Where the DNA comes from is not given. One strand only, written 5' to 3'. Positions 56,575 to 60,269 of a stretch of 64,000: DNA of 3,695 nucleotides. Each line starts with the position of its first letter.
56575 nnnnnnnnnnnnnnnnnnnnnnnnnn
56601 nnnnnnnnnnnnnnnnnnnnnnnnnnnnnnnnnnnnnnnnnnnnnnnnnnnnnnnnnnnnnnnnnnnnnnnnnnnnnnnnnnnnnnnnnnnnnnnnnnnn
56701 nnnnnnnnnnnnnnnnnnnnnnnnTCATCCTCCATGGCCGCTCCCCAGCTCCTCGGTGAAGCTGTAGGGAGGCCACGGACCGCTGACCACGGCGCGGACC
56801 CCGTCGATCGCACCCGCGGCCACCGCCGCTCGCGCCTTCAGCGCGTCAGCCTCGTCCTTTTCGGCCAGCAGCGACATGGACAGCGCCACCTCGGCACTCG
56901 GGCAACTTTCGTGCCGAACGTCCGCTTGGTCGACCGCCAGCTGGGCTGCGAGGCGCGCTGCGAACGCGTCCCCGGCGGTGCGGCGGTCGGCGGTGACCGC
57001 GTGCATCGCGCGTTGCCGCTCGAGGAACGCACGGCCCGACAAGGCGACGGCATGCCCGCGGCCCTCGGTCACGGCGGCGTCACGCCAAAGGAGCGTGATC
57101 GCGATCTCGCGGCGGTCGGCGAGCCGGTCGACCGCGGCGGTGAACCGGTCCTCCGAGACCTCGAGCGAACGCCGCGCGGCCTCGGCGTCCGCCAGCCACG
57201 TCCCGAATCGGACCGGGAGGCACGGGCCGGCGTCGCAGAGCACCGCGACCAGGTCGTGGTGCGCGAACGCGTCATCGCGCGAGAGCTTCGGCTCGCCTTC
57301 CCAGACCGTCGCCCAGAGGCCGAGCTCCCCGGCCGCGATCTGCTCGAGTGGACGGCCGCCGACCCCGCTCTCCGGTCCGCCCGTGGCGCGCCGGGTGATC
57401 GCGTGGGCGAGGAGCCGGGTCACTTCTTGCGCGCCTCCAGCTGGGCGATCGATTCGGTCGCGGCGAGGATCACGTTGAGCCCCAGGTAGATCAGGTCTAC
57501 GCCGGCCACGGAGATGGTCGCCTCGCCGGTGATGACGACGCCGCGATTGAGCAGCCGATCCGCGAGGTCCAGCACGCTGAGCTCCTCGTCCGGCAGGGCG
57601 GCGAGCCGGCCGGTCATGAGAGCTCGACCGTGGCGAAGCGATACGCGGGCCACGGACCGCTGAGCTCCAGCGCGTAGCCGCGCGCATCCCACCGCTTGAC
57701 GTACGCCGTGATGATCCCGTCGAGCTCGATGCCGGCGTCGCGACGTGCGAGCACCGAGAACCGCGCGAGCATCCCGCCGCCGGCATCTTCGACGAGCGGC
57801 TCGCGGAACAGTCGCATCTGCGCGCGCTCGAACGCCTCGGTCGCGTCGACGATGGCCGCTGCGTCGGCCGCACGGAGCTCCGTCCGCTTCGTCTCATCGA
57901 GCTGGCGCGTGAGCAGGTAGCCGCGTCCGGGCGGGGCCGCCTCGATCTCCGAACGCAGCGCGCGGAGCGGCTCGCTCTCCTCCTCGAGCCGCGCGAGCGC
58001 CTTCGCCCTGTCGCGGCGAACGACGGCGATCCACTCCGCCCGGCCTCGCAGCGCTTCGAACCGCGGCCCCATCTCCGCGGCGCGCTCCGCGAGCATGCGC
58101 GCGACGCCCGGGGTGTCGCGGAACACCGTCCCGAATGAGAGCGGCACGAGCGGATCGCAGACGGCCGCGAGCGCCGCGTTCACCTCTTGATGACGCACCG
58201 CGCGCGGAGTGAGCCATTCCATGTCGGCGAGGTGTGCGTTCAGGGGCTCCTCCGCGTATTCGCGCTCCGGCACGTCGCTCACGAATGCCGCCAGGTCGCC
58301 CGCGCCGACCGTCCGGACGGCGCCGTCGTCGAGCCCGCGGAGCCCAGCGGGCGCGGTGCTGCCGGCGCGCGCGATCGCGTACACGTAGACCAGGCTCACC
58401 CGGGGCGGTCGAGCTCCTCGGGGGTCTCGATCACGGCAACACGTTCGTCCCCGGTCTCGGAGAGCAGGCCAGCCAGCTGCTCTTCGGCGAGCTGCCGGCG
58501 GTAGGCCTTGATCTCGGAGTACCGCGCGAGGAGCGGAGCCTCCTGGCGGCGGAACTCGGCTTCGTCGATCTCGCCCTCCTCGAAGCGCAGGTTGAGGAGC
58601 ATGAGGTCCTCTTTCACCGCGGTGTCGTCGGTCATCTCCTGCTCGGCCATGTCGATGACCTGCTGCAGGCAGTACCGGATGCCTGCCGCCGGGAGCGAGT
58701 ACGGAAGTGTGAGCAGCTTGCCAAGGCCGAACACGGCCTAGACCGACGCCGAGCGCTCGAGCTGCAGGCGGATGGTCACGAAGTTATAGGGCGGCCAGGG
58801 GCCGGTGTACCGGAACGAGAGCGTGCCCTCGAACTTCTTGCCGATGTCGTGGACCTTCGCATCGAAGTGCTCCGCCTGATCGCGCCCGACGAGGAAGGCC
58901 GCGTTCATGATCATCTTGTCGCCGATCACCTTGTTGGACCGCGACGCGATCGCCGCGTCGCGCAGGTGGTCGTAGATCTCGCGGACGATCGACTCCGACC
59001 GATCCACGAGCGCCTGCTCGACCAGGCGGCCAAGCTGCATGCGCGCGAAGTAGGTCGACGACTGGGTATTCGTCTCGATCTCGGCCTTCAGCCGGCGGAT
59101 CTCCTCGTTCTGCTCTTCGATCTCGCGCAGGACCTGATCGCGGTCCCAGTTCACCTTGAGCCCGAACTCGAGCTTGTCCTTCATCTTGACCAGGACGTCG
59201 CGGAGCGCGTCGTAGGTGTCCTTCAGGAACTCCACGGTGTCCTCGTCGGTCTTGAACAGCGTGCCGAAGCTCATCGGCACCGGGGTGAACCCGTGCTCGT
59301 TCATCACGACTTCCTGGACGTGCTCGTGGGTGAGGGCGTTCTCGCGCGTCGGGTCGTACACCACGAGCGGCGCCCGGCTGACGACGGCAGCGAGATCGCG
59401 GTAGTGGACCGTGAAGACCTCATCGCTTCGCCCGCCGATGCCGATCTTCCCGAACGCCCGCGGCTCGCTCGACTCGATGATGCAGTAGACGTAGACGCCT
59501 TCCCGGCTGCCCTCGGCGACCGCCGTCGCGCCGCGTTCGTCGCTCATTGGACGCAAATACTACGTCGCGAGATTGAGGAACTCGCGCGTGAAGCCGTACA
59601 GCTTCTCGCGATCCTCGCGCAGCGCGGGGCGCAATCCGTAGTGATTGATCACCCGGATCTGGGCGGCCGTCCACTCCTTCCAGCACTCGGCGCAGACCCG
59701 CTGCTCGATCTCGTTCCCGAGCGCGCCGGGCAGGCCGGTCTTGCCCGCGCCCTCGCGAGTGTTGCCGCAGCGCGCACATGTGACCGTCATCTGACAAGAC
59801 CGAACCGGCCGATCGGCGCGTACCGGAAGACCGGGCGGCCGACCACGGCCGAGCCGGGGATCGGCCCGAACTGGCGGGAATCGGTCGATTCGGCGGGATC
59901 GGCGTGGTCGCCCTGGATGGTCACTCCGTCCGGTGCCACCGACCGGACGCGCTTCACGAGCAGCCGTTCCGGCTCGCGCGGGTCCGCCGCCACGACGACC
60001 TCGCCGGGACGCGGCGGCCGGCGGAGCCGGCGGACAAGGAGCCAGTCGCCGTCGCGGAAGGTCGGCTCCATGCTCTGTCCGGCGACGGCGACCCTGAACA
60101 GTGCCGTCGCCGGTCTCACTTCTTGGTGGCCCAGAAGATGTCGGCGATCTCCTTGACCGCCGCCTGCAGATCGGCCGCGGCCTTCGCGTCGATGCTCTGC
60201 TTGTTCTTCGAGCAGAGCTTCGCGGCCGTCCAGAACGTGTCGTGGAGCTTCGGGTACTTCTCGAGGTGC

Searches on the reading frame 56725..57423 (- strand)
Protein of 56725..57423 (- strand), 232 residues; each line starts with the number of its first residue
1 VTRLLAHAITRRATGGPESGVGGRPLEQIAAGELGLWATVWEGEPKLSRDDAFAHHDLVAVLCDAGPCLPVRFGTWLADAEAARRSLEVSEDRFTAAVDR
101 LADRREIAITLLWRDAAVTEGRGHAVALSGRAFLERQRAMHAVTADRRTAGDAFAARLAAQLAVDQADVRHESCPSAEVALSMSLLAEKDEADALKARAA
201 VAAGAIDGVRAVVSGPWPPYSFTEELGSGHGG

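Call 5: search_protein_families(library=pfam, proteins=[window:56725-57423:-], max_evalue=0.01)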
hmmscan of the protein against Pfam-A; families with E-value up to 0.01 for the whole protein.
window:56725-57423:- (232 aa): 1 family
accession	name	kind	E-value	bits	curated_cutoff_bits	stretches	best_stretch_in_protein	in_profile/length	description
PF06386.16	GvpL_GvpF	-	5.5e-35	122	23.6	1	16-223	17-244/245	Gas vesicle synthesis protein GvpL/GvpF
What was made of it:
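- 56725..57423 (-): gvpL (GvpF/L family, 232 aa). Pfam GvpL_GvpF, 122 bits (call 5).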

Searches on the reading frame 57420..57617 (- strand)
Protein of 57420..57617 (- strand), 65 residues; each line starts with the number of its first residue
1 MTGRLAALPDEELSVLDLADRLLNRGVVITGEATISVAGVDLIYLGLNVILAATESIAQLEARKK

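Call 5: search_protein_families(library=pfam, proteins=[window:57420-57617:-], max_evalue=0.01)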
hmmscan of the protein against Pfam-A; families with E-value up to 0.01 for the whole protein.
window:57420-57617:- (65 aa): 1 family
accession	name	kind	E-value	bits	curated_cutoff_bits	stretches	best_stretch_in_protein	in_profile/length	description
PF00741.23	Gas_vesicle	-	2e-13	50.7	25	1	14-52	1-39/39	Gas vesicle protein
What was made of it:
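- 57420..57617 (-): gvpS, a small GvpA/J/M-family protein (65 aa). Pfam Gas_vesicle, 50.7 bits (call 5).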

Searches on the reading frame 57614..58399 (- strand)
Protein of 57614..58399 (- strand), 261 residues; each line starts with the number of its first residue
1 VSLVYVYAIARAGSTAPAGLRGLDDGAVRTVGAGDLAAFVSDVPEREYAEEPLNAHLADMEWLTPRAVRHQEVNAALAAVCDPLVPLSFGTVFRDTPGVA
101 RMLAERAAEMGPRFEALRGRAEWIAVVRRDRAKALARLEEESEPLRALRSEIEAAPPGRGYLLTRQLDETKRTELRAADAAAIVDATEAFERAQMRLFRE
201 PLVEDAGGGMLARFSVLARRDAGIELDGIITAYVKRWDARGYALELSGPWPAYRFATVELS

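Call 5: search_protein_families(library=pfam, proteins=[window:57614-58399:-], max_evalue=0.01)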
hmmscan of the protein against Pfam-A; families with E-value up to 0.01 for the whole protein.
window:57614-58399:- (261 aa): 1 family
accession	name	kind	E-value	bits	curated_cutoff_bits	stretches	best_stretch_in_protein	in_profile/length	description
PF06386.16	GvpL_GvpF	-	2.4e-49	169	23.6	1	4-256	2-244/245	Gas vesicle synthesis protein GvpL/GvpF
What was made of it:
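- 57614..58399 (-): gvpF2 (GvpF/L family, 261 aa). Pfam GvpL_GvpF, 169 bits (call 5).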

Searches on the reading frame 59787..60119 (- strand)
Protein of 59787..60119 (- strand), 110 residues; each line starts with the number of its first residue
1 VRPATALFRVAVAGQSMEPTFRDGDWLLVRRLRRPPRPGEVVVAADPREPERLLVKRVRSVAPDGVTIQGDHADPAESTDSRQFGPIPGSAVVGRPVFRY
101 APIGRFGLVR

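Call 5: search_protein_families(library=pfam, proteins=[window:59787-60119:-], max_evalue=0.01)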
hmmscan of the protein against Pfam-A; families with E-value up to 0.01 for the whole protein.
window:59787-60119:- (110 aa): 2 families
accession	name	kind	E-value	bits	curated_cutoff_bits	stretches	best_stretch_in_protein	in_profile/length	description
PF10502.14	Peptidase_S26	-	2.1e-16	60.8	22.9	2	9-71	25-90/168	Signal peptidase, peptidase S26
PF00717.28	Peptidase_S24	-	1.4e-09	38.1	23.3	1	4-68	32-91/116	Peptidase S24-like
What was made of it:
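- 59787..60119 (-): sodX, S26-type peptidase (110 aa), the predicted Ni-SOD maturation protease. GTGA overlap with sodN. Pfam Peptidase_S26 and S24 (call 5).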
